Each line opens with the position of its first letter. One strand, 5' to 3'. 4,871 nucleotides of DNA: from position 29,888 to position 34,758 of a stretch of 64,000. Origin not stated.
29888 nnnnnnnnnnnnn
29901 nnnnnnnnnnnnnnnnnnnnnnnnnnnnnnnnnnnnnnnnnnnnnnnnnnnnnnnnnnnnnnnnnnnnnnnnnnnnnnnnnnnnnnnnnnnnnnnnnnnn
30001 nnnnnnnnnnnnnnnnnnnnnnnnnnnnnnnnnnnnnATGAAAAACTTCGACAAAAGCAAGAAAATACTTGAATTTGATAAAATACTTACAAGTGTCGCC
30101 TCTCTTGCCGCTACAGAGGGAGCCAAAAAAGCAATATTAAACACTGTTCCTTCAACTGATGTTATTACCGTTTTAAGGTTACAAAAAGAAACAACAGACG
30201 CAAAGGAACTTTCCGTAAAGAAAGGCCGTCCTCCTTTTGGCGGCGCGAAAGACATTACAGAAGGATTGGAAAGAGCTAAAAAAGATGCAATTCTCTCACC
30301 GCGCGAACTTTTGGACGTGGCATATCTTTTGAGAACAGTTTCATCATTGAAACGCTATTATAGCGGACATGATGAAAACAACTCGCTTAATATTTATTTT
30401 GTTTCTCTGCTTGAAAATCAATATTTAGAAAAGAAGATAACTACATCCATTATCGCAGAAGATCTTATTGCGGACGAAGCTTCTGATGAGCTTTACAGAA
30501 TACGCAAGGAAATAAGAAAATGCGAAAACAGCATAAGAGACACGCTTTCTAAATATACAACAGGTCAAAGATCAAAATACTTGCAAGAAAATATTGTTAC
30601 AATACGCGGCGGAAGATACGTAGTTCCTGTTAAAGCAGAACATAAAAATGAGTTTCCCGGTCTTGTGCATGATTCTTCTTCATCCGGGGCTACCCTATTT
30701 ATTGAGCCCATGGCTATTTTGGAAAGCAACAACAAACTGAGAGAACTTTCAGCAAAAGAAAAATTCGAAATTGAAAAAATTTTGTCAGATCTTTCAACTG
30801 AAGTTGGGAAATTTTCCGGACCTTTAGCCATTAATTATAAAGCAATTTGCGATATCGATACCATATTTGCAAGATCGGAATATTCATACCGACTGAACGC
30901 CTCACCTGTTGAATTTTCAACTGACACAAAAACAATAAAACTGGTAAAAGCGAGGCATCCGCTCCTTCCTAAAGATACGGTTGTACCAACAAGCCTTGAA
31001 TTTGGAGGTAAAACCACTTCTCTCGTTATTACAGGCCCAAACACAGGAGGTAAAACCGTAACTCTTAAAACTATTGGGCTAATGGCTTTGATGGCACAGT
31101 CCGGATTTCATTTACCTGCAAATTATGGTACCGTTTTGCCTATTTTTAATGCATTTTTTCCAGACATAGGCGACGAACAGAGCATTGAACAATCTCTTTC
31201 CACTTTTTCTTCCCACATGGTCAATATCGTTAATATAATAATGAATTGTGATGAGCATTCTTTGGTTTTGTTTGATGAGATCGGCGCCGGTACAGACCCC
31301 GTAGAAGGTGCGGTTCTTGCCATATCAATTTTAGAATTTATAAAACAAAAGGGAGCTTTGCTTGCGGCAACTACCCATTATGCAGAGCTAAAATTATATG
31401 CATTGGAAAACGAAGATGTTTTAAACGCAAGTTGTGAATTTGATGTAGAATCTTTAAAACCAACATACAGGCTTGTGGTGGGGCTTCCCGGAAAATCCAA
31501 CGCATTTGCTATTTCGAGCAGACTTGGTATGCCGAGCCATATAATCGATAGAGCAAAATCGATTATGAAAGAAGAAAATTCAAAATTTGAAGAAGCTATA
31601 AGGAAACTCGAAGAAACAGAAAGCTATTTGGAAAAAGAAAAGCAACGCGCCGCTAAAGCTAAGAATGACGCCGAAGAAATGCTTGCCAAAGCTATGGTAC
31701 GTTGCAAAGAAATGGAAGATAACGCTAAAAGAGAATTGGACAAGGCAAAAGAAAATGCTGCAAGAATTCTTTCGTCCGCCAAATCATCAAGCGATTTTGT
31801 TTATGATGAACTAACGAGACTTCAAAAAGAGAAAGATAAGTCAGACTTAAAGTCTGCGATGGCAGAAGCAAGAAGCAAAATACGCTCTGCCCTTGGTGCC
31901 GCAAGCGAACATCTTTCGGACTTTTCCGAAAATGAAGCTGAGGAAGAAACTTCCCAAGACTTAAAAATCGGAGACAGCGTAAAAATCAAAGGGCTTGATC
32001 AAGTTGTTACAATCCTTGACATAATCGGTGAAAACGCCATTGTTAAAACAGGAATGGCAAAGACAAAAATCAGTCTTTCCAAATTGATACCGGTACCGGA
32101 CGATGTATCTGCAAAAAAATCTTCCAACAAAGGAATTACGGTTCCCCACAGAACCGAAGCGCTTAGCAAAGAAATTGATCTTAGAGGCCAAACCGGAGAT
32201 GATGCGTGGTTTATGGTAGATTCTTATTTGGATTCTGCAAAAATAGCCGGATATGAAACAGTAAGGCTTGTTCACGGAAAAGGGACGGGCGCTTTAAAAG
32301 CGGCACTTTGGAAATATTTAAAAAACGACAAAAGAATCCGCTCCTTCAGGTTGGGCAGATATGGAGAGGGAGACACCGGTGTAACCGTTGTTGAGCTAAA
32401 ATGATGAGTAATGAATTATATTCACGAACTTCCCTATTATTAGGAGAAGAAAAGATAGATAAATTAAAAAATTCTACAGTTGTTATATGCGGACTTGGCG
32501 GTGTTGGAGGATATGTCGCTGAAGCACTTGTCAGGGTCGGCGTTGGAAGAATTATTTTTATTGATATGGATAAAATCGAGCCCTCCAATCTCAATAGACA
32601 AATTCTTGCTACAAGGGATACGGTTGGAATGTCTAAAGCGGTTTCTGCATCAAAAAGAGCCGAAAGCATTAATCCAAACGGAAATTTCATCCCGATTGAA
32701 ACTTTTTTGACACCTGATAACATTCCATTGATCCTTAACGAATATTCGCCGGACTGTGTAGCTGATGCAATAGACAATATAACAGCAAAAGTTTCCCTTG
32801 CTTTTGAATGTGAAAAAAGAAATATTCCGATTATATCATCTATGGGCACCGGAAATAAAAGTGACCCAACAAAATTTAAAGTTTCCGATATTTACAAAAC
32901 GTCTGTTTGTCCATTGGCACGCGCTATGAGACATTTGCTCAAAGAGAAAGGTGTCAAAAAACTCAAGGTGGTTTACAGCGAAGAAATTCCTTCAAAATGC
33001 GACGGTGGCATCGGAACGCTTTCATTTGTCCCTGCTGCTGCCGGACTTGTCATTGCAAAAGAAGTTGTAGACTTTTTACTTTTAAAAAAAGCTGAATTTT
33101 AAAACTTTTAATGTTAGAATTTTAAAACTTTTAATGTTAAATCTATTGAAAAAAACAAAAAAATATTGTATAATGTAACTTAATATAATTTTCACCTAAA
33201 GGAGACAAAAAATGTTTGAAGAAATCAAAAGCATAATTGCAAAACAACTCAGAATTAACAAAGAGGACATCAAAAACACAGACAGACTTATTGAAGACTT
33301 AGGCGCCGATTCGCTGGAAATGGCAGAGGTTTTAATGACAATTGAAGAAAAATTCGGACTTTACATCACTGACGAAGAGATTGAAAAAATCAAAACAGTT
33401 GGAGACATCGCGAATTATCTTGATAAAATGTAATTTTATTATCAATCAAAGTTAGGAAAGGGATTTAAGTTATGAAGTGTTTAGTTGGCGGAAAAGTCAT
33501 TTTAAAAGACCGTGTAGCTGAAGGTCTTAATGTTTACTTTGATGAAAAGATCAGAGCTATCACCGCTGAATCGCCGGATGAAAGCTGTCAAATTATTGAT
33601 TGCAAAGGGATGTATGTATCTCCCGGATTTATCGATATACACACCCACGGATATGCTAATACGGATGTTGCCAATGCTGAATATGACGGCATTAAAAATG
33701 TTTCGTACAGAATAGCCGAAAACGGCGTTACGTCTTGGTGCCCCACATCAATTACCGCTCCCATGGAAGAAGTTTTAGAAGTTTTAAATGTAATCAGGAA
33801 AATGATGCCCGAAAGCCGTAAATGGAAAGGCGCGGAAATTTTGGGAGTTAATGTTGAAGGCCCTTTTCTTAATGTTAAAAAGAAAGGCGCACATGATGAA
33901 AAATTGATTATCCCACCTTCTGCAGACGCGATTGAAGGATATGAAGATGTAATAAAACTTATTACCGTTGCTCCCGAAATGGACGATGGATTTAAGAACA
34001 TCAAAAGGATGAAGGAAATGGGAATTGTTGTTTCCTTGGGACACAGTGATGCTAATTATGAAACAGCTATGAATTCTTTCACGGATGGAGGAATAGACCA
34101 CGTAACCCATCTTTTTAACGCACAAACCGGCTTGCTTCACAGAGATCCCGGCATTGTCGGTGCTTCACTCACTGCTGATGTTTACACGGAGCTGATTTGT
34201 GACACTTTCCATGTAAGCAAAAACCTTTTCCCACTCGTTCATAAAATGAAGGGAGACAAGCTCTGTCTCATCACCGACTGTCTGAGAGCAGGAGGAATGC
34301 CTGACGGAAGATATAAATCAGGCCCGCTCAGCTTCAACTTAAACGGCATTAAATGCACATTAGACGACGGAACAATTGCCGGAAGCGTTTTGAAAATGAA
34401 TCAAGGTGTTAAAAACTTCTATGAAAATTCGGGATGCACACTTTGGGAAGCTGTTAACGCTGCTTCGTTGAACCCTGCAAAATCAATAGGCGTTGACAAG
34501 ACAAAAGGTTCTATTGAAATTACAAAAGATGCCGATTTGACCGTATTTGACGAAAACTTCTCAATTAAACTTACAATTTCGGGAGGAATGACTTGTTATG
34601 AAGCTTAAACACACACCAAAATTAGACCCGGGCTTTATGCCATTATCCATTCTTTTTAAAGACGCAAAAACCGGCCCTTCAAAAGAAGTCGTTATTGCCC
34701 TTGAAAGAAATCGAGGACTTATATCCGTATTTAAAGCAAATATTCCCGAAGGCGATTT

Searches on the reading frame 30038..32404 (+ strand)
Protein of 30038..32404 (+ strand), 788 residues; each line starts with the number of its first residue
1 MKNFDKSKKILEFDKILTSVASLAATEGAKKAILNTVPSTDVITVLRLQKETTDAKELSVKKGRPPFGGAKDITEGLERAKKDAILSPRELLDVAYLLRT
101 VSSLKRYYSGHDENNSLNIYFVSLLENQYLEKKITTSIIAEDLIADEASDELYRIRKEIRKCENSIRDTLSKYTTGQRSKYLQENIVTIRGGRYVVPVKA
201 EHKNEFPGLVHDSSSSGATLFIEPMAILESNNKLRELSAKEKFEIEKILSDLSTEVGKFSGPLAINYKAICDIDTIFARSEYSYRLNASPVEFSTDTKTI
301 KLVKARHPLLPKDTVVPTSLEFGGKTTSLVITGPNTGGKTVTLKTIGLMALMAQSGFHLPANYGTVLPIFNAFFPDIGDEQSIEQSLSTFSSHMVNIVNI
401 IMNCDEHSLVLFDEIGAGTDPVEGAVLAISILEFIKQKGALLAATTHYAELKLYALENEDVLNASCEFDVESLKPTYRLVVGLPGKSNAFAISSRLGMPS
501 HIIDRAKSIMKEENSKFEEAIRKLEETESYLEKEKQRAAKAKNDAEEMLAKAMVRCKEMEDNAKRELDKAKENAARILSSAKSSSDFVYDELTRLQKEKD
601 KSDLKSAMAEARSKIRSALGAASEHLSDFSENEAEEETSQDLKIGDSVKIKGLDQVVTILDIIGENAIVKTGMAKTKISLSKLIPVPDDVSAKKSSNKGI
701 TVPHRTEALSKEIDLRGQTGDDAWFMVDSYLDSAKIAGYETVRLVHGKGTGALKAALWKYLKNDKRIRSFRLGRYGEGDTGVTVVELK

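Call 72: search_protein_families(library=pfam, proteins=[window:30038-32404:+], max_evalue=1e-8)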
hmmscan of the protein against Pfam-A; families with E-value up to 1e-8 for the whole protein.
window:30038-32404:+ (788 aa): 2 families
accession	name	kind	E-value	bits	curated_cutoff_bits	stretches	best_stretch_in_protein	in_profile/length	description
PF00488.27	MutS_V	-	9.7e-36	123.9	30.2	1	329-512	1-186/188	MutS domain V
PF01713.27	Smr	-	2.4e-23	82.5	25.7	1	713-788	1-77/77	Smr domain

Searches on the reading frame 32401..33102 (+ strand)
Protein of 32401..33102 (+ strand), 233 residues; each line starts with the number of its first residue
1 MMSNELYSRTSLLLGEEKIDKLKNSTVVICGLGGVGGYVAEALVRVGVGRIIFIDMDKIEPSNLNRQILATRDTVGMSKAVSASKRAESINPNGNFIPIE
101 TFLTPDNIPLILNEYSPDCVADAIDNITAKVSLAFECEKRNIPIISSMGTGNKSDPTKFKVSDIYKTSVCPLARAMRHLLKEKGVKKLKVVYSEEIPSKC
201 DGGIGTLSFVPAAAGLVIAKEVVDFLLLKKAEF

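Call 72: search_protein_families(library=pfam, proteins=[window:32401-33102:+], max_evalue=1e-8)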
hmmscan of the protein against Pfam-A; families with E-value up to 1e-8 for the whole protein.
window:32401-33102:+ (233 aa): 1 family
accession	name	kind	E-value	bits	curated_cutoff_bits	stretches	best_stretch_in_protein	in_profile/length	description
PF00899.27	ThiF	-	3.6e-44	151.1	28.1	1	7-229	1-205/238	ThiF family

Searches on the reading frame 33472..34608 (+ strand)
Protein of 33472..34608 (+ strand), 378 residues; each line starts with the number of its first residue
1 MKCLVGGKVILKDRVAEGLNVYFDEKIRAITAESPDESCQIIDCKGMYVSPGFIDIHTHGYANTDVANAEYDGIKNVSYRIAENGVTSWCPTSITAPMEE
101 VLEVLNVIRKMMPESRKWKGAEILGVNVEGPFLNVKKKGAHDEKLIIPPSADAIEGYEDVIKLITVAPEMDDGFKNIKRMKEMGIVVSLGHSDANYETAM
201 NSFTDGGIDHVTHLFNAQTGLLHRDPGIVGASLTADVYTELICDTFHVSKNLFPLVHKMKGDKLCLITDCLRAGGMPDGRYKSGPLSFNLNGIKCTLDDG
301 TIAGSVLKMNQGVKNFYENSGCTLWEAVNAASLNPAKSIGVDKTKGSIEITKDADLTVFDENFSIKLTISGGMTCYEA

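Call 72: search_protein_families(library=pfam, proteins=[window:33472-34608:+], max_evalue=1e-8)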
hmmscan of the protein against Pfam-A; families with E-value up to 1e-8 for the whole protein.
window:33472-34608:+ (378 aa): 2 families
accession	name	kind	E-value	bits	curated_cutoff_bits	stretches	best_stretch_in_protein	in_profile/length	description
PF01979.26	Amidohydro_1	-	5e-26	92.2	25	1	48-372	1-342/345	Amidohydrolase family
PF07969.17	Amidohydro_3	-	8.1e-15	55.7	29.7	0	40-75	1-42/472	Amidohydrolase family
